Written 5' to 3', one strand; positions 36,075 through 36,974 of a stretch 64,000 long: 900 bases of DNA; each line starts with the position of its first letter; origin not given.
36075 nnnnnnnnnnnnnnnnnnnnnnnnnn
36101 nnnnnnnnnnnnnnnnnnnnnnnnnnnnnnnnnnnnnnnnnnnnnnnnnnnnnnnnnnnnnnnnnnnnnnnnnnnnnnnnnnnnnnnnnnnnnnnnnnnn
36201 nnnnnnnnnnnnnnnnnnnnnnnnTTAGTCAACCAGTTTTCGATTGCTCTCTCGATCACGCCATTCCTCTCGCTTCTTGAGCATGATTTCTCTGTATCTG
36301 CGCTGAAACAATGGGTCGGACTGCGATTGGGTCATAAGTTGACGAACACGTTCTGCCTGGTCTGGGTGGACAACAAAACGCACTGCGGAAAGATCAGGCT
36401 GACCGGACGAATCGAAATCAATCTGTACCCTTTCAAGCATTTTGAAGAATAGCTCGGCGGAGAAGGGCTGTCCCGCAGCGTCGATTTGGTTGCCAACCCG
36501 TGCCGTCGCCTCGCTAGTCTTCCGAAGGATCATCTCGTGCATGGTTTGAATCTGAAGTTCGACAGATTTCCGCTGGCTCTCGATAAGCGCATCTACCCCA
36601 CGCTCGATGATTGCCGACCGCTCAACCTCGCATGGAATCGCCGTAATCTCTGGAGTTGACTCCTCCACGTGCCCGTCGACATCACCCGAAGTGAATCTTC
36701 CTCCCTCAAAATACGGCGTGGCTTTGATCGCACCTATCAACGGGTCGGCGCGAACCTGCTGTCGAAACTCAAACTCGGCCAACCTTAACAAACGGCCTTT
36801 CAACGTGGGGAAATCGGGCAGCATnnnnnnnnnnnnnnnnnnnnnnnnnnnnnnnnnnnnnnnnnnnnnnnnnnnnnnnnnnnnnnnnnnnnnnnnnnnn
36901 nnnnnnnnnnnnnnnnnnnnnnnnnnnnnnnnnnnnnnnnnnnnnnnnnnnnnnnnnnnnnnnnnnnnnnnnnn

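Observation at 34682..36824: Overlapping two-gene operon: unknown 199-aa protein + Mrr-like nuclease head on a 370-aa unassigned body (candidate undescribed defence-type module)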

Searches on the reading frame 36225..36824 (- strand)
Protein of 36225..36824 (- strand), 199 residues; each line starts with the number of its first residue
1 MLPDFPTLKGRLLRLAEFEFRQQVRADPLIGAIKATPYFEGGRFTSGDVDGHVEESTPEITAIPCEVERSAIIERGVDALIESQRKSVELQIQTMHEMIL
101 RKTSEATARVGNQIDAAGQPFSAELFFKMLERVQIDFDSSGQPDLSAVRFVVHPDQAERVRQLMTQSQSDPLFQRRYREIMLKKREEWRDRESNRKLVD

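Call 4: search_protein_families(library=pfam, proteins=[window:36225-36824:-], max_evalue=1)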
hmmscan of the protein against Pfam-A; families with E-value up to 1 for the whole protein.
window:36225-36824:- (199 aa): 1 family
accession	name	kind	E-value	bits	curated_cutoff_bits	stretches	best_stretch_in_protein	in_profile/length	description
PF16859.10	TetR_C_11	-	0.028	15.2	32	1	147-189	18-61/113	Tetracyclin repressor-like, C-terminal domain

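Call 5: search_protein_families(library=padloc, proteins=[window:36225-36824:-], max_evalue=1)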
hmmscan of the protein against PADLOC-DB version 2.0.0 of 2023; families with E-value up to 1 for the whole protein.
window:36225-36824:- (199 aa): 0 families

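Call 6: search_protein_families(library=ncbifam, proteins=[window:36225-36824:-], max_evalue=1)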
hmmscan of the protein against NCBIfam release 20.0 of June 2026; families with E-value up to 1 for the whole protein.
window:36225-36824:- (199 aa): 0 families

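Call 8: find_homologous_proteins(query=window:36225-36824:-)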
Query window:36225-36824:- (199 aa): 96 proteins with E <= 0.001 among 318 candidates.
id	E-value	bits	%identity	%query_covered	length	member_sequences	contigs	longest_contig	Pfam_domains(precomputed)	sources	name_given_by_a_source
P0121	2.4e-124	430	100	100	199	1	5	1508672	-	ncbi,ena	-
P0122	2.1e-94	332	77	100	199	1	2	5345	-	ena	-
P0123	2.6e-91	322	74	100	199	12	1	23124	-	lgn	-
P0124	4.6e-91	321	73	100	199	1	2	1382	-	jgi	jgi:hypothetical protein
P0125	2.7e-90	319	75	100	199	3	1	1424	-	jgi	jgi:hypothetical protein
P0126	7.0e-89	314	70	100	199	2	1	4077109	-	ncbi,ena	-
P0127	7.4e-88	311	72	100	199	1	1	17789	-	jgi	jgi:hypothetical protein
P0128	1.6e-87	310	72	100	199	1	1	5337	-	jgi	jgi:hypothetical protein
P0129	2.6e-87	309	71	100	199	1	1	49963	-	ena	-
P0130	4.5e-85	302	69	100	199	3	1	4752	-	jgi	jgi:hypothetical protein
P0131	8.8e-85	301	69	100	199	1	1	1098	-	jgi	jgi:hypothetical protein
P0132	1.2e-84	301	69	100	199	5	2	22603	-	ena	-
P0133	1.3e-83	297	71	100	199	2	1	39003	-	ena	-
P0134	7.6e-83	295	69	100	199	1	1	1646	-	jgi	-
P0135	1.7e-82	294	65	100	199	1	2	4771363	-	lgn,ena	-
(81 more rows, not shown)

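Call 19: predict_structure(alignment_id=A2)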
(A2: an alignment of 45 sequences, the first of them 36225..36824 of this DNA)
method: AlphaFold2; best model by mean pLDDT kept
length: 199 residues; sequences in the alignment: 45
mean_pLDDT: 85.8   pTM: 0.68
mean pLDDT of the five models: 85.8, 84.9, 84.1, 83.3, 83.3
residues with pLDDT >= 90: 56; 70-90: 134; 50-70: 8; < 50: 1
segments of 3 or more residues with pLDDT < 50: none
pLDDT, mean of each block of 10 residues (from residue 1): 84 91 91 78 75 82 88 89 93 91 86 85 89 87 78 81 89 93 91 75
secondary structure, 60 per line:
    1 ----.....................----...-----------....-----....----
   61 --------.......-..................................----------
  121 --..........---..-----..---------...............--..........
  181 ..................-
elements in order: H5-25 E44-47 E53-56 H69-75 H77-110 H123-132 H154-168 H171-198

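Call 25: fold_search(model_id=the predicted structure, library=pdb)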
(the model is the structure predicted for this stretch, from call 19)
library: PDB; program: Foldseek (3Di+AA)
matches with E <= 10: 15; with E <= 0.001: 0
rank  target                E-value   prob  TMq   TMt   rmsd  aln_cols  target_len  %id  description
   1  4rnd_C                3.1e+00  0.05  0.13  0.15  16.8       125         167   18  Crystal Structure of the subunit DF-assembly of the eukaryotic V-ATPase. (released 2014-12-10)
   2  6nsr_B                3.9e+00  0.02  0.11  0.11  15.2       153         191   15  TetR family transcriptional regulator CifR C99T-C181R cysteine mutant complexed with 26bp double-strand operator DNA a (released 2020-01-29)
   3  4rnd_A                5.0e+00  0.03  0.13  0.14  24.0       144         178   14  Crystal Structure of the subunit DF-assembly of the eukaryotic V-ATPase. (released 2014-12-10)
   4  1ef0_A                5.3e+00  0.04  0.08  0.04   9.7        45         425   27  CRYSTAL STRUCTURE OF PI-SCEI MINIPRECURSOR (released 2000-06-07)
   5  3g2b                  5.3e+00  0.04  0.12  0.20  10.8        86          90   19  crystal structure of PqqD from xanthomonas campestris (released 2009-09-01)
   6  5me9_A                5.6e+00  0.05  0.09  0.05  12.2        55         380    9  Crystal structure of yeast Cdt1 (N terminal and middle domain), form 1. (released 2017-05-17)
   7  6nsn_A                5.9e+00  0.01  0.10  0.11  15.4       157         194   15  TetR family transcriptional regulator CifR C99T-C181R Cysteines mutant complexed with 26bp double-strand operator DNA (released 2020-01-29)
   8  9cc7_A                6.7e+00  0.01  0.14  0.09  33.6       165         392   13  Bacteriophage PhiTE extended connector complex (released 2025-04-16)
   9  8xqw_F                7.5e+00  0.01  0.12  0.05  18.8       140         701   14  Cryo-EM structure of the Ycf2-FtsHi motor complex from Chlamydomonas reinhardtii in AMPPNP bound state (released 2024-09-11)
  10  3nc1_A                7.5e+00  0.01  0.09  0.03  16.5       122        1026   13  Crystal structure of the CRM1-RanGTP complex (released 2010-10-27)
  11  6d27                  8.0e+00  0.04  0.16  0.08  21.2        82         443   18  Crystal structure of the prostaglandin D2 receptor CRTH2 with CAY10471 (released 2018-10-03)
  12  3v47_C                8.5e+00  0.06  0.18  0.13  24.0        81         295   16  Crystal structure of the N-terminal fragment of zebrafish TLR5 in complex with Salmonella flagellin (released 2012-02-29)
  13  5me9_B                9.0e+00  0.04  0.10  0.05  12.1        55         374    7  Crystal structure of yeast Cdt1 (N terminal and middle domain), form 1. (released 2017-05-17)
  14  8iuf_B4               9.5e+00  0.02  0.14  0.16  27.7       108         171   11  Cryo-EM structure of Euglena gracilis super-complex I+III2+IV, composite (released 2024-02-28)
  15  7pub_F3               9.5e+00  0.01  0.09  0.07  27.0       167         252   12  Late assembly intermediate of the Trypanosoma brucei mitoribosomal small subunit (released 2022-05-04)

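Call 32: search_solved_structures(query=A2, max_evalue=10)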
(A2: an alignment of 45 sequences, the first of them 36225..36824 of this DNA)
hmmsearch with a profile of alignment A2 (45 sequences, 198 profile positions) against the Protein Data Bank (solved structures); distinct sequences matched with E-value up to 10: 3.
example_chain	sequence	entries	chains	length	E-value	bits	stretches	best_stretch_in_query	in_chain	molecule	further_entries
9nzh_A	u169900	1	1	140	0.25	14.5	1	3-100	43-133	Amylin-NHO-18 Binder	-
9gtx_A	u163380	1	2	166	0.3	14.3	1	88-154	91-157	Outer-membrane lipoprotein carrier protein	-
5ph0_A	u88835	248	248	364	1.5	12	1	124-191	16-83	Lysine-specific demethylase 4D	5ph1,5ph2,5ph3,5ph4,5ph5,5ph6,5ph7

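Call 33: search_protein_families(library=phrogs, proteins=[window:36225-36824:-], max_evalue=1)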
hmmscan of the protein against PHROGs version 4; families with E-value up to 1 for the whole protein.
window:36225-36824:- (199 aa): 1 family
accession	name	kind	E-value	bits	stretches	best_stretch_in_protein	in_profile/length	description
phrog_26630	-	tail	0.4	10.2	1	87-135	12-60/506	tail fiber protein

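Call 50: fold_search(model_id=the predicted structure, library=viral)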
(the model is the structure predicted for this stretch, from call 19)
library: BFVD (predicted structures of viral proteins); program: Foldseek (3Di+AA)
matches with E <= 10: 129; with E <= 0.001: 0
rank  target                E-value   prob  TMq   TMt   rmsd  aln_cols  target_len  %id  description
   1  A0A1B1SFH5            6.9e-01  0.08  0.15  0.14  22.5       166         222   12  (no name in the UniProt tables at hand)
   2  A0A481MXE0            8.8e-01  0.06  0.12  0.05  20.6       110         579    8  (no name in the UniProt tables at hand)
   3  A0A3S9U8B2            9.9e-01  0.06  0.16  0.07  23.5       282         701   14  Structural protein [Alteromonas phage ZP6]
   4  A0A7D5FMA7            1.1e+00  0.21  0.15  0.20  13.9        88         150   22  (no name in the UniProt tables at hand)
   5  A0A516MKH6            1.3e+00  0.06  0.16  0.06  15.8       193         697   15  (no name in the UniProt tables at hand)
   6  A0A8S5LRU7            1.6e+00  0.08  0.18  0.07  38.9       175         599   13  Tail fiber protein [Siphoviridae sp. ct7EW56]
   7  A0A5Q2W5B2            1.8e+00  0.09  0.15  0.24  15.1       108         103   17  (no name in the UniProt tables at hand)
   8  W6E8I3                1.8e+00  0.05  0.14  0.12  18.7       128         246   12  Putative nucleoside triphosphate pyrophosphohydrolase [Rhizobium phage vB_RglS_P106B]
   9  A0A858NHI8            1.8e+00  0.03  0.12  0.14  30.5       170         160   12  (no name in the UniProt tables at hand)
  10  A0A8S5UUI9            1.9e+00  0.07  0.11  0.15  18.2       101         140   13  Uncharacterized protein [Siphoviridae sp. ctGsX68]
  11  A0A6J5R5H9            1.9e+00  0.06  0.12  0.21  21.1       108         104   18  Uncharacterized protein [uncultured Caudovirales phage]
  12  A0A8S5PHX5            2.0e+00  0.20  0.18  0.08  27.9        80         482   22  Uncharacterized protein (Fragment) [Siphoviridae sp. ctwIa5]
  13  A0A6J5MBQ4            2.0e+00  0.07  0.15  0.13  19.9       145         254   14  Uncharacterized protein [uncultured Caudovirales phage]
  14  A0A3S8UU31            2.3e+00  0.02  0.10  0.12  23.7       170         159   10  (no name in the UniProt tables at hand)
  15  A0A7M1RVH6            2.7e+00  0.07  0.15  0.09  12.4        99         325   14  Uncharacterized protein [uncultured phage cr273_1]
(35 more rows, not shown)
